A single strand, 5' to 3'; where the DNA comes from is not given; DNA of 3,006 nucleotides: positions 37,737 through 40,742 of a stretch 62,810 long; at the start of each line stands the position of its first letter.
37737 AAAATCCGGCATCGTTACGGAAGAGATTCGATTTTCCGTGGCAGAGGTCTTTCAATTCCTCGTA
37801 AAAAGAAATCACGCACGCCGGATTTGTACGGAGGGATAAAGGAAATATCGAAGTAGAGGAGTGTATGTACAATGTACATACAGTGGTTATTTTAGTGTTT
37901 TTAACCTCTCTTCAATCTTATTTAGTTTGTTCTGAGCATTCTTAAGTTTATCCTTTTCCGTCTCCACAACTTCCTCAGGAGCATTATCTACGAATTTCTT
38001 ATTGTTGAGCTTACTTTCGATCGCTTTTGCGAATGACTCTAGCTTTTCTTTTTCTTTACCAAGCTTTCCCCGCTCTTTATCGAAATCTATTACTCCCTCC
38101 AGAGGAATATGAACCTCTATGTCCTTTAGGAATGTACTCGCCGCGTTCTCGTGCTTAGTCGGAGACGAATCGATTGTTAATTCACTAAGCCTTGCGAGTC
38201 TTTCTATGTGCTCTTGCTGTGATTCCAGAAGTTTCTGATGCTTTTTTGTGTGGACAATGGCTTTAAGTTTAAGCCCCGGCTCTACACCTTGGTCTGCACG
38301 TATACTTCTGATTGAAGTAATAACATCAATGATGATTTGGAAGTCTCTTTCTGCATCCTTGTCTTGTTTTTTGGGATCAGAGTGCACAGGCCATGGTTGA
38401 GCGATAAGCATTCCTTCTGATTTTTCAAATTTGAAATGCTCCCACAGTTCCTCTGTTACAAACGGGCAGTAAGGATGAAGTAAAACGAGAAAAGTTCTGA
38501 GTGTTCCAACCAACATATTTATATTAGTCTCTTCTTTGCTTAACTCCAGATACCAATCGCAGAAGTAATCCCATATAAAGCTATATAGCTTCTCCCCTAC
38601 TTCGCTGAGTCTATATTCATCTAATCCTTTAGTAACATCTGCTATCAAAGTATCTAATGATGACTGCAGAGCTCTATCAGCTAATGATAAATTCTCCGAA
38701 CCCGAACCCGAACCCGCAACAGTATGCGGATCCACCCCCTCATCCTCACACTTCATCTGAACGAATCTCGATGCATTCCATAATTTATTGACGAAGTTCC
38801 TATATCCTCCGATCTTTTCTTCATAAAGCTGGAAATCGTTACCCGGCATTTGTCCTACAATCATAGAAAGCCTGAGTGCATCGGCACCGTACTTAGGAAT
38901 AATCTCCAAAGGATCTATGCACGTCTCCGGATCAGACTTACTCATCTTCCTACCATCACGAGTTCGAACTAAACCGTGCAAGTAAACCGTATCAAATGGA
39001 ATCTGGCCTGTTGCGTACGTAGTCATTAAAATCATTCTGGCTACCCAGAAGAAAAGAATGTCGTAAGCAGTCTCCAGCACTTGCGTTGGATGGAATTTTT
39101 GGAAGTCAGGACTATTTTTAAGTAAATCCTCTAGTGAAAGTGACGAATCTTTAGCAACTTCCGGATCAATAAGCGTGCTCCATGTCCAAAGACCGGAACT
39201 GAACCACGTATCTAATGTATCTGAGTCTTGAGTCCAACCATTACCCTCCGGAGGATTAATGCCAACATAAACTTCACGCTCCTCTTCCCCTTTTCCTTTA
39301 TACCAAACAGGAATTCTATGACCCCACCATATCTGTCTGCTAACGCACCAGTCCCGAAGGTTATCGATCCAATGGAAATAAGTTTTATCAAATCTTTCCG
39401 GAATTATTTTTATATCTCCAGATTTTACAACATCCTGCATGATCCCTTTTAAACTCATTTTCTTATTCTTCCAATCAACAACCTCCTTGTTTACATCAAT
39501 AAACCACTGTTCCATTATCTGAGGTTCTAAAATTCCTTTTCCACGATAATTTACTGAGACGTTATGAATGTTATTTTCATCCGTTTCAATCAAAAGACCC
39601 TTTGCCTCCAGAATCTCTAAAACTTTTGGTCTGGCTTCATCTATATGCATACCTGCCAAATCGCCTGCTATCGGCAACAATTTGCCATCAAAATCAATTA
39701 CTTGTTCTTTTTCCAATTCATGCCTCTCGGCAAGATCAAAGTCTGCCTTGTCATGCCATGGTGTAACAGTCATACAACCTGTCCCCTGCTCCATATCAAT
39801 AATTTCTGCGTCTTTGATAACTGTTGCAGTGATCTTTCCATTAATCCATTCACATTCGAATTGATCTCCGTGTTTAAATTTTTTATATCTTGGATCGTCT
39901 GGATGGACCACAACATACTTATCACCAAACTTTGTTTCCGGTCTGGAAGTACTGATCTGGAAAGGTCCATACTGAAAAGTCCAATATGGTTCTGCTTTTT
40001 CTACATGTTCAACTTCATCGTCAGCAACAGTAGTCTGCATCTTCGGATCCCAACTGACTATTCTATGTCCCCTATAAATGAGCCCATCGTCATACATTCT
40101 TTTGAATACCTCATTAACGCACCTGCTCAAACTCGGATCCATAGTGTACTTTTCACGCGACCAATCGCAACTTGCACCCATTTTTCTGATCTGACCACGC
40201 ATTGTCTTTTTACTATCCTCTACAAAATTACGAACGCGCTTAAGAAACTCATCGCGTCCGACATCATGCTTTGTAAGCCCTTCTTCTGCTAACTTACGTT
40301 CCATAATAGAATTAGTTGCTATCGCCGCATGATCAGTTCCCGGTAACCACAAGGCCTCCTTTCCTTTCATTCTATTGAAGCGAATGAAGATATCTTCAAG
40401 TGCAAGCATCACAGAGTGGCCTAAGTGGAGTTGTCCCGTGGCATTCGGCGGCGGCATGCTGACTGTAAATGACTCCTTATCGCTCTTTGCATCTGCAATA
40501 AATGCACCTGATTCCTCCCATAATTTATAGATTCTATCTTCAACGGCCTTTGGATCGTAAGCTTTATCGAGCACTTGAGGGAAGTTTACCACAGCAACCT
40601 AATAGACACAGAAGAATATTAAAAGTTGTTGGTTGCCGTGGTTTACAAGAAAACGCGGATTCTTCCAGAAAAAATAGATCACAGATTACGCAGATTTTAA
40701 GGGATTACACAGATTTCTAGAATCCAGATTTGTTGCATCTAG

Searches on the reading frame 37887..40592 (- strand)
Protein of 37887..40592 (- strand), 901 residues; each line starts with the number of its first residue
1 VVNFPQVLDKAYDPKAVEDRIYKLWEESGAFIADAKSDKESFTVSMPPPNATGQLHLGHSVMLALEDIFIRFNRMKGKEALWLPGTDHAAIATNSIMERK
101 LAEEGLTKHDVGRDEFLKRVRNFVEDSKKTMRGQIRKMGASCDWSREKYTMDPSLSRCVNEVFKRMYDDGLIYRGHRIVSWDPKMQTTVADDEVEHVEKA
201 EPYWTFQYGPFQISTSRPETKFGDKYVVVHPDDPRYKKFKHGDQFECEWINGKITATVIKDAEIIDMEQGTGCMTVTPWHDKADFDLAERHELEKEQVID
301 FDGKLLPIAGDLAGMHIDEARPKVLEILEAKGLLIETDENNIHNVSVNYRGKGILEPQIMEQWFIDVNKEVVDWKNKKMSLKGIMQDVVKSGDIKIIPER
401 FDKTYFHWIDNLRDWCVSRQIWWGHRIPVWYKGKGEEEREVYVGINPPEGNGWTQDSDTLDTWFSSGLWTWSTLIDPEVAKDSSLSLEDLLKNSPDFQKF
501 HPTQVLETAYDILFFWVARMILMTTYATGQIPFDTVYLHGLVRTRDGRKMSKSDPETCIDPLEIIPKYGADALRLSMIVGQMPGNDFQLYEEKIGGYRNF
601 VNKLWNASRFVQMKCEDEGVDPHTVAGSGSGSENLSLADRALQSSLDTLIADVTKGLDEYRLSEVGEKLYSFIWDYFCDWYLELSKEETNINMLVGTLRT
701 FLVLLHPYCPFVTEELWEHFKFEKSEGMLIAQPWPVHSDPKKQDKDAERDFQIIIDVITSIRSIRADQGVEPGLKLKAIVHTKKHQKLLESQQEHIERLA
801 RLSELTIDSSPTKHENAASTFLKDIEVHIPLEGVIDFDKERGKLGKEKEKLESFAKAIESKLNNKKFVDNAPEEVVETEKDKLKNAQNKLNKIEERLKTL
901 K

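Call 74: search_protein_families(library=pfam, proteins=[window:37887-40592:-], max_evalue=0.00001)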
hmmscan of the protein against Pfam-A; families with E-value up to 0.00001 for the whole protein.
window:37887-40592:- (901 aa): 5 families
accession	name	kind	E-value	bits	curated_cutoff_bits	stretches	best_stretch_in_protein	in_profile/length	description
PF00133.28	tRNA-synt_1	-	2.5e-115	386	22.7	2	21-438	2-254/414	tRNA synthetases class I (I, L, M and V)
PF08264.19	Anticodon_1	-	3.5e-34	118.2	25.1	1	639-779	1-147/148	Anticodon-binding domain of tRNA ligase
PF09334.17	tRNA-synt_1g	-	2.2e-18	66.7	20.1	1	44-195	3-136/391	tRNA synthetases class I (M)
PF10458.14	Val_tRNA-synt_C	-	9.6e-14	51.8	25.9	1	836-901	1-66/66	Valyl tRNA synthetase tRNA binding arm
PF13603.12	tRNA-synt_1_2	-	3.2e-06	27.2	25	0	262-302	103-143/185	Leucyl-tRNA synthetase, editing domain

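Call 84: find_related_loci(query=window:37887-40592:-, collection=genome_contigs, flank=500)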
Query window:37887-40592:- (901 aa) in genome_contigs; peptide patterns used: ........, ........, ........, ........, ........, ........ (x = any residue, [..] = any of these).
240 stretches matched a pattern; 206 encode a relative of the query (tblastn E <= 1e-3); the best 80 are kept; 80 distinct loci.
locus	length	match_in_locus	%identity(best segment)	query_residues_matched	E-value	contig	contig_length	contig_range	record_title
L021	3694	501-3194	82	8-901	0e+0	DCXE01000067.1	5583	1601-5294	MAG TPA_asm: Candidatus Peribacter sp. UBA2144 UBA2144_contig_34484, whole genome shotgun sequence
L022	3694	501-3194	72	7-900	0e+0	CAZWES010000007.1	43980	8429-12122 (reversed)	MAG TPA_asm: uncultured Candidatus Peribacteria bacterium isolate SRP077602_co2_388 genome assembly, contig: NODE_1288_l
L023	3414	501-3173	73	6-897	0e+0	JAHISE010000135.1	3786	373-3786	MAG: Patescibacteria group bacterium isolate MM_PC_MetaG.mb.158 MM_PC_MetaG.mb.158_k141_1438642, whole genome shotgun se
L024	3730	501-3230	70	1-900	0e+0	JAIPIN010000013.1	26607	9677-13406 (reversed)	MAG: Kiritimatiellales bacterium isolate Tobar13.5m-G78 Tobar13-5m-C2024, whole genome shotgun sequence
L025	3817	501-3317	73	1-901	0e+0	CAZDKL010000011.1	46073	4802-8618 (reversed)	MAG TPA_asm: uncultured Candidatus Peribacteria bacterium isolate SRP077602_co6_363 genome assembly, contig: NODE_1251_l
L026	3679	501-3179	68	5-900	0e+0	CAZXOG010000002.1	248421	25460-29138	MAG TPA_asm: uncultured Candidatus Peribacteria bacterium isolate binchicken_co115_80 genome assembly, contig: NODE_53_l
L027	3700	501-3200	68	1-900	0e+0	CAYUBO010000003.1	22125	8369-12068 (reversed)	MAG TPA_asm: uncultured Candidatus Peribacteria bacterium isolate SRP077602_co6_339 genome assembly, contig: NODE_3824_l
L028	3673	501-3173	68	7-900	0e+0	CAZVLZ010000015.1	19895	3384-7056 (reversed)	MAG TPA_asm: uncultured Candidatus Peribacteria bacterium isolate SRP263991_co1_524 genome assembly, contig: NODE_3877_l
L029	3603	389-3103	67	7-900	0e+0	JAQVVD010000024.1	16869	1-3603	MAG: Candidatus Peribacteraceae bacterium isolate STF1_71 NODE_8956_length_16869_cov_5.879226_Sandtown_F1, whole genome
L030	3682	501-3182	66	5-900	0e+0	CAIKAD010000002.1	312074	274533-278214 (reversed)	uncultured Candidatus Peregrinibacteria bacterium isolate LaPlata_bin-1026 genome assembly, contig: bin-1026:2/5, whole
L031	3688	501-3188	67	7-900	0e+0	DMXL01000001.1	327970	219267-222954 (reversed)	MAG TPA_asm: Candidatus Peribacteria bacterium isolate UBA11694 contig_191, whole genome shotgun sequence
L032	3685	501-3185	67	1-900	0e+0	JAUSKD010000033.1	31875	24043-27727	MAG: Candidatus Peribacter sp. isolate E14_metabat.bin.351 E14_k141_1526880, whole genome shotgun sequence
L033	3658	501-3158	66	7-900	0e+0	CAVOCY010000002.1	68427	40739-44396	MAG: Candidatus Gracilibacteria bacterium isolate CBN3_331.42 genome assembly, contig: Ga0302139_10000011, whole genome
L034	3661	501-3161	65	7-901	0e+0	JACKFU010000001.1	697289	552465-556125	MAG: Candidatus Peribacteria bacterium isolate HK-STAS-PATE-13 HK-STAS-PATE-13_1, whole genome shotgun sequence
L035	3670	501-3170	66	7-900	0e+0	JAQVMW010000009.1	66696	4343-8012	MAG: Candidatus Peribacteraceae bacterium isolate STF1_142 NODE_743_length_66696_cov_5.303384_Sandtown_F1, whole genome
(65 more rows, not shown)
